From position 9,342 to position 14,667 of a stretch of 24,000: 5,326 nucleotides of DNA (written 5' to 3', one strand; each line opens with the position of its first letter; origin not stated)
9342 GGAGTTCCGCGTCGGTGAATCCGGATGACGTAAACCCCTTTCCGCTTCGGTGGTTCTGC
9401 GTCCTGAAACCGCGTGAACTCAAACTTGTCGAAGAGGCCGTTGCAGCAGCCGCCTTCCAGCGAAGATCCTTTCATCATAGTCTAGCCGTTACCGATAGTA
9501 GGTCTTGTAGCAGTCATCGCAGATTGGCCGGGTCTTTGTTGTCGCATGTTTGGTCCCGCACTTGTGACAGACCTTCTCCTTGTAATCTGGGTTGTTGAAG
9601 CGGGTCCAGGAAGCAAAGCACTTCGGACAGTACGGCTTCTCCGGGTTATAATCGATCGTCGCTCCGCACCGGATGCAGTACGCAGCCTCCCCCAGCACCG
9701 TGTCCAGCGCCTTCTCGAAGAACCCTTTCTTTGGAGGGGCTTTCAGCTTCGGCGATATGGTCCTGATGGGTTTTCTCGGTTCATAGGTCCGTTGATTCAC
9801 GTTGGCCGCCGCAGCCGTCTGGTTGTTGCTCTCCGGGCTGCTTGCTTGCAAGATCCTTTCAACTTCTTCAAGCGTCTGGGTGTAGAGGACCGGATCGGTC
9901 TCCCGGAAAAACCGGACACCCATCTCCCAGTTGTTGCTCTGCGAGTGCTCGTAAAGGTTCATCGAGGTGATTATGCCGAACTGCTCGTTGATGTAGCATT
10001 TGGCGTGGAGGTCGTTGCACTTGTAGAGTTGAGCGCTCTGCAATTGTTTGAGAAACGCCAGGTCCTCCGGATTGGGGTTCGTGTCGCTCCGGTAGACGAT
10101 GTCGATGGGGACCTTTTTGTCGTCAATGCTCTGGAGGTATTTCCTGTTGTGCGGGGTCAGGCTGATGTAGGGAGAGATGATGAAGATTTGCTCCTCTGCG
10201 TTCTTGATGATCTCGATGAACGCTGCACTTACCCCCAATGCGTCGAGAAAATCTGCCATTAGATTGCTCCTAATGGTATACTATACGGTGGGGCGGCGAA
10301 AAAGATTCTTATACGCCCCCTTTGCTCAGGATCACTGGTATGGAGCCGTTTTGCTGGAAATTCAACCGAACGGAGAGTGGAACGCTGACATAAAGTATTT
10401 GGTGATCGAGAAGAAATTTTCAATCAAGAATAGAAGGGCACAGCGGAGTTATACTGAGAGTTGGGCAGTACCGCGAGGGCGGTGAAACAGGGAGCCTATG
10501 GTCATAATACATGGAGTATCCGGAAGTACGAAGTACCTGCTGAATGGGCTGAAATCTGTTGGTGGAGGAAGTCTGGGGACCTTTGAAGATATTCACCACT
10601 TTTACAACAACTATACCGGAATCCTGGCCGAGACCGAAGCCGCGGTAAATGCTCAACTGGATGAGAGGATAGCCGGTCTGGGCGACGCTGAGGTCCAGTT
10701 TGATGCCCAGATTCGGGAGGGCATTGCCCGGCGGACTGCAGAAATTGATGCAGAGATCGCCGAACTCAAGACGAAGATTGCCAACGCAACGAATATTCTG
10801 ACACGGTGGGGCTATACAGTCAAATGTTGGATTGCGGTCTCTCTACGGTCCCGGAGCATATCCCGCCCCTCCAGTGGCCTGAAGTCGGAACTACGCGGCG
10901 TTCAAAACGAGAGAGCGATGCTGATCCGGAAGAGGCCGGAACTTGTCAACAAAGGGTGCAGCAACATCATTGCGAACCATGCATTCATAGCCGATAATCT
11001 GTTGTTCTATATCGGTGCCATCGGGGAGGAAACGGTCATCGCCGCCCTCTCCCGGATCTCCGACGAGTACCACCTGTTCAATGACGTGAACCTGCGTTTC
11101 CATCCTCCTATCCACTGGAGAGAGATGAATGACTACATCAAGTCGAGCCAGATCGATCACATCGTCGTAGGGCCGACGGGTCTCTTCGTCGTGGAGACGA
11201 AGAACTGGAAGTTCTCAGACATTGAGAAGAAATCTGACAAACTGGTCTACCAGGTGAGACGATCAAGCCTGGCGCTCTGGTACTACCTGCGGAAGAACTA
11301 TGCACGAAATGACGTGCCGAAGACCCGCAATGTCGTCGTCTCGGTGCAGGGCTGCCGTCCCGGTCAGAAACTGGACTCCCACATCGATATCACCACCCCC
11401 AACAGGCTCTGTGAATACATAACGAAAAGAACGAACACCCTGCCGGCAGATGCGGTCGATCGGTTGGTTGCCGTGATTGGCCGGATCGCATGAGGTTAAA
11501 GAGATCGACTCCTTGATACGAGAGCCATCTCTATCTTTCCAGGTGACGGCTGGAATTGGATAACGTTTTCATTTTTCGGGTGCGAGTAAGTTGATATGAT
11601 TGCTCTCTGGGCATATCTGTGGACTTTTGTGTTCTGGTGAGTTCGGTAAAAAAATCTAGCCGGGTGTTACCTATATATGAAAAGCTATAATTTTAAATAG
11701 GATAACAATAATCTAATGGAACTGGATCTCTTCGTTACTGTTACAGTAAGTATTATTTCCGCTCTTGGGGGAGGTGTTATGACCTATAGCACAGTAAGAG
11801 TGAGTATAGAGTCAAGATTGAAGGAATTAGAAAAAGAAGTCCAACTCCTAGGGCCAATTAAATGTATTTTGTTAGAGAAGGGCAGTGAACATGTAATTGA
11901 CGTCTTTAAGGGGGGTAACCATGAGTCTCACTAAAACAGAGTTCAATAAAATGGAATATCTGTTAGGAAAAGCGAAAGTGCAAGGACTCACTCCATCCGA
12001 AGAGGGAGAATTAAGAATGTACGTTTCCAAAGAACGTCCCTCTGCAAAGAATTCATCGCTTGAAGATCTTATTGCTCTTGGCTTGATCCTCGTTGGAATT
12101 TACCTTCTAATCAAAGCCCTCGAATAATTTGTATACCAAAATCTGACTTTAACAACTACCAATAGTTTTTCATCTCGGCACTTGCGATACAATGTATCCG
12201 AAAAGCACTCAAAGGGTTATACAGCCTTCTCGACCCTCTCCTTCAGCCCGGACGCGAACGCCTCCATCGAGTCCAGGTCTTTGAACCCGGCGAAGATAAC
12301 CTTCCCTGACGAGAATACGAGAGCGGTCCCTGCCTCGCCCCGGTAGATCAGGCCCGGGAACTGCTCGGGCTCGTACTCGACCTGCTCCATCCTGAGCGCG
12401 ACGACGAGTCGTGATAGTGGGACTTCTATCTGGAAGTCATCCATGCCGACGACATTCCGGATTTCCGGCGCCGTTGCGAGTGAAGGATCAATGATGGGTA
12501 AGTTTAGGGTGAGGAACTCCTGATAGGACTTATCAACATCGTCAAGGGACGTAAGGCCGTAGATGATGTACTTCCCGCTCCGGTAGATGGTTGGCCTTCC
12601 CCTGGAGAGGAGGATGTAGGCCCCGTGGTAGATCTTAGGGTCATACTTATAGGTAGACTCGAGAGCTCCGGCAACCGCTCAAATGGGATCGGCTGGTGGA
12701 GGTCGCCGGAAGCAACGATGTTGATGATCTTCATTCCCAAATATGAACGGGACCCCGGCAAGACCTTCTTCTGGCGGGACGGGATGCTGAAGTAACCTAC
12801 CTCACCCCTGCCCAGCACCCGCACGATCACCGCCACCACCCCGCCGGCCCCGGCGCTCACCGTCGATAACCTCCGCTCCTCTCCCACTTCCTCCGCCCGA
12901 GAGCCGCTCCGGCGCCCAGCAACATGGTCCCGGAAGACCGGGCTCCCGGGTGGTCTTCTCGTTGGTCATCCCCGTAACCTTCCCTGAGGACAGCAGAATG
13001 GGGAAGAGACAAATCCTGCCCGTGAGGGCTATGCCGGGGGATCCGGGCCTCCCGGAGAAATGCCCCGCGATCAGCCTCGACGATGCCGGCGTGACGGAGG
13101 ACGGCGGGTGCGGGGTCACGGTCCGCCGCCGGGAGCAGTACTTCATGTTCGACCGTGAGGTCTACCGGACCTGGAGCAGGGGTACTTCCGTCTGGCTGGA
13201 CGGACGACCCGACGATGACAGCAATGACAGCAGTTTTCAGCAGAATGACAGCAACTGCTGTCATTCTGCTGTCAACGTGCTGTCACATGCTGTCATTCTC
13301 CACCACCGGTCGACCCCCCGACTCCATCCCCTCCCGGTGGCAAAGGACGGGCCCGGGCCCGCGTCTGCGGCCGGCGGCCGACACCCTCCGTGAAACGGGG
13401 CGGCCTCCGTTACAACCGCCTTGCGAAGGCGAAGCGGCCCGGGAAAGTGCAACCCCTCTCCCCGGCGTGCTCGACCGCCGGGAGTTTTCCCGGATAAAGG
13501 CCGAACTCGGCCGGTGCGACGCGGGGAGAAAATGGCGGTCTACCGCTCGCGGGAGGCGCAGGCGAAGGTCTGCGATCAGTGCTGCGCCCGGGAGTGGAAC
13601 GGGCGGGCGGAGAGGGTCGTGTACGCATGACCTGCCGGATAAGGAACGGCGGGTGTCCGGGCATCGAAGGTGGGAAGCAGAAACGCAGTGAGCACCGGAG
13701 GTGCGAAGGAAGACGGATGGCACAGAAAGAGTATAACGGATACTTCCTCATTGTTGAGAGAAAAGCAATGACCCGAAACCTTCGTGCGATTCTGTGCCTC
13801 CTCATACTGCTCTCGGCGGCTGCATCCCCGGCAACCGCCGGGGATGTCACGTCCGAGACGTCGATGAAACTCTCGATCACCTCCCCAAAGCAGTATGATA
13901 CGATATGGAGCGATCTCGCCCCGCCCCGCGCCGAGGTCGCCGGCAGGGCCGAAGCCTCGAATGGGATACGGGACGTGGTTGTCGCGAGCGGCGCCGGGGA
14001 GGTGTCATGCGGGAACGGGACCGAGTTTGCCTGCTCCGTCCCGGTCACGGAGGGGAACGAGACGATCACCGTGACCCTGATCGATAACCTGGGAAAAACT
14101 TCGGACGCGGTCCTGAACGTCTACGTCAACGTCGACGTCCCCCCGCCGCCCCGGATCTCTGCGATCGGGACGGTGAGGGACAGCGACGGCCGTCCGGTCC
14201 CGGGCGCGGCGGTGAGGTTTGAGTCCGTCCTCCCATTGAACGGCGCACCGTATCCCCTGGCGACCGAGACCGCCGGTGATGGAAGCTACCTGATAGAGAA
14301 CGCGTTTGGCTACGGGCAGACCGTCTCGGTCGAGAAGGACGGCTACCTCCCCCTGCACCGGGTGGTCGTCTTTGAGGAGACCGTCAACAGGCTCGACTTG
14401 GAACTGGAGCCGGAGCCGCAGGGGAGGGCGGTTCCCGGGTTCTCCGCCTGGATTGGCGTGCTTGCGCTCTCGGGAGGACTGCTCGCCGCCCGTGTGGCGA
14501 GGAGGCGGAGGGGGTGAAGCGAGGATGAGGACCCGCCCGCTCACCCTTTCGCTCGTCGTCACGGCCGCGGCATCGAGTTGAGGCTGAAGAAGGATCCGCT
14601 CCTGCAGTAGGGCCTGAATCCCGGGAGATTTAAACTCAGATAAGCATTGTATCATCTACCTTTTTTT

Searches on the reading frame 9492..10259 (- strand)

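Call 6: search_protein_families(library=pfam, proteins=[window:9492-10259:-], max_evalue=0.1)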
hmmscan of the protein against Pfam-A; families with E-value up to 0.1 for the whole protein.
window:9492-10259:- (256 aa): 5 families
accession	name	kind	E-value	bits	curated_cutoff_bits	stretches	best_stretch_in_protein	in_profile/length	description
PF13091.12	PLDc_2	-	2.3e-10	40.9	27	1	15-120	2-118/132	PLD-like domain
PF18912.6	DZR_2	-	0.00045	20.4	27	1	186-250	3-55/56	Double zinc ribbon domain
PF11495.14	Regulator_TrmB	-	0.0083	15.8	22.2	1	12-82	13-80/233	Archaeal transcriptional regulator TrmB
PF08271.17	Zn_Ribbon_TF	-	0.05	13.6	29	0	210-236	2-27/43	TFIIB zinc-binding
PF13099.11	DUF3944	-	0.088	13.2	24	0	65-78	5-18/35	Domain of unknown function (DUF3944)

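Call 7: search_protein_families(library=padloc, proteins=[window:9492-10259:-], max_evalue=0.1)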
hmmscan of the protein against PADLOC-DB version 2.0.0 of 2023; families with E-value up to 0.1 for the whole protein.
window:9492-10259:- (256 aa): 16 families
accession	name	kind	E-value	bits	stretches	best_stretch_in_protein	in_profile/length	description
PDLC03922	MkoB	-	9.8e-08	29.7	1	16-110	483-573/610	-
PDLC02614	DrmC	-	1.2e-05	23.2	1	11-115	23-133/153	DrmC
PDLC02585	DrmC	-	1.6e-05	22.7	1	12-131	108-242/253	DrmC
PDLC02901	DpdK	-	0.00064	17.4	1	48-104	80-139/173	DpdK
PDLC02616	DrmC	-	0.00088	16.9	1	79-116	160-198/224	DrmC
PDLC02595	DrmC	-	0.0011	16.8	1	77-116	202-242/269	DrmC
PDLC02606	DrmC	-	0.0017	16.2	1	76-116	106-156/182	DrmC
PDLC02587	DrmC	-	0.0021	15.1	1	83-117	204-239/267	DrmC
PDLC03924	MkoC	-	0.0038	13.4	1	14-109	997-1105/1136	-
PDLC02602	DrmC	-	0.0039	14.2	1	83-117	197-232/381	DrmC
PDLC02597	DrmC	-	0.007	14.3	1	82-117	183-219/242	DrmC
PDLC02605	DrmC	-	0.01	13.4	1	83-138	208-261/270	DrmC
PDLC03829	ZacB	-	0.011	12.7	1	25-162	253-384/586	-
PDLC02599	DrmC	-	0.012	12.5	1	22-115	22-117/387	DrmC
PDLC02611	DrmC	-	0.021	13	1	80-116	75-112/138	DrmC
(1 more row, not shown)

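Call 10: search_protein_families(library=ncbifam, proteins=[window:9492-10259:-], max_evalue=0.01)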
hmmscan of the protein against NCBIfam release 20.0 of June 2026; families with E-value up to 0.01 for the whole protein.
window:9492-10259:- (256 aa): 1 family
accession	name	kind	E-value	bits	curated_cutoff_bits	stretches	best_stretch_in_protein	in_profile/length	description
NF038319.1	DISARM_DrmC_I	equivalog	1.3e-06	28.2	133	1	11-117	96-218/236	DISARM system phospholipase D-like protein DrmC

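Call 95: search_protein_families(library=phrogs, proteins=[window:9492-10259:-], max_evalue=0.01)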
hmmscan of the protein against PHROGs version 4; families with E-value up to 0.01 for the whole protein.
window:9492-10259:- (256 aa): 1 family
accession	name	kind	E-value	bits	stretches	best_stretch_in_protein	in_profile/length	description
phrog_9329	-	unknown function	4.7e-37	129.2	1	1-150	1-149/236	-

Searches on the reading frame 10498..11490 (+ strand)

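Call 6: search_protein_families(library=pfam, proteins=[window:10498-11490:+], max_evalue=0.1)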
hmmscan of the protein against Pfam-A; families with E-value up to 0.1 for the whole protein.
window:10498-11490:+ (331 aa): 2 families
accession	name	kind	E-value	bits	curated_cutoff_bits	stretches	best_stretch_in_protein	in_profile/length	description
PF08378.17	NERD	-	7.2e-14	52.7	22.1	1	173-260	2-91/111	Nuclease-related domain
PF03148.19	Tektin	-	0.066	12.4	34.3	0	30-100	225-294/383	Tektin family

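Call 7: search_protein_families(library=padloc, proteins=[window:10498-11490:+], max_evalue=0.1)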
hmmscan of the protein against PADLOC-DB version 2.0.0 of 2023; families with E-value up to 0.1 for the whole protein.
window:10498-11490:+ (331 aa): 0 families

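Call 10: search_protein_families(library=ncbifam, proteins=[window:10498-11490:+], max_evalue=0.01)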
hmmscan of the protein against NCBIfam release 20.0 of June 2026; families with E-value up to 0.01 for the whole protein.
window:10498-11490:+ (331 aa): 1 family
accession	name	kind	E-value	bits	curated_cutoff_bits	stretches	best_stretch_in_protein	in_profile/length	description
NF047741.1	antiphage_MADS6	equivalog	0.0014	17.3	460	1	176-238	14-67/612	methylation-associated defense system protein kinase MAD6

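Call 95: search_protein_families(library=phrogs, proteins=[window:10498-11490:+], max_evalue=0.01)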
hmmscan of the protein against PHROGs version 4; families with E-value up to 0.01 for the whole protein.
window:10498-11490:+ (331 aa): 1 family
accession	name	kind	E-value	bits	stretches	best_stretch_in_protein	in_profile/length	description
phrog_21557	-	unknown function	0.0013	19.5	1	163-270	25-122/249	-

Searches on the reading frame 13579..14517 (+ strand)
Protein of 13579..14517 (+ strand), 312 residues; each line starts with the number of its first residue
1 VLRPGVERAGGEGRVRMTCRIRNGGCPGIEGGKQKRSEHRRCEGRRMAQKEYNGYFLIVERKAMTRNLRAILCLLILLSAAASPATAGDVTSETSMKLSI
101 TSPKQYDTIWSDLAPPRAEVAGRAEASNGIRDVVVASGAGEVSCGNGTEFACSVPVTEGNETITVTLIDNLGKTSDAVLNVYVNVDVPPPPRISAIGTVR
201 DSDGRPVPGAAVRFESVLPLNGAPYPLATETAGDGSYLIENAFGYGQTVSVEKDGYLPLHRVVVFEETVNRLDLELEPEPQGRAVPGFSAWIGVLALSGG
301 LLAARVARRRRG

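Call 57: search_protein_families(library=pfam, proteins=[window:13579-14517:+], max_evalue=0.001)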
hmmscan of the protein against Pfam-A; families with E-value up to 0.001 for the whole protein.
window:13579-14517:+ (312 aa): 1 family
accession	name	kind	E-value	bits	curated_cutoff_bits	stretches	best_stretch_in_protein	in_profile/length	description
PF13620.12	CarboxypepD_reg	-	5e-07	30.4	32.3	1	197-276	4-81/82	Carboxypeptidase regulatory-like domain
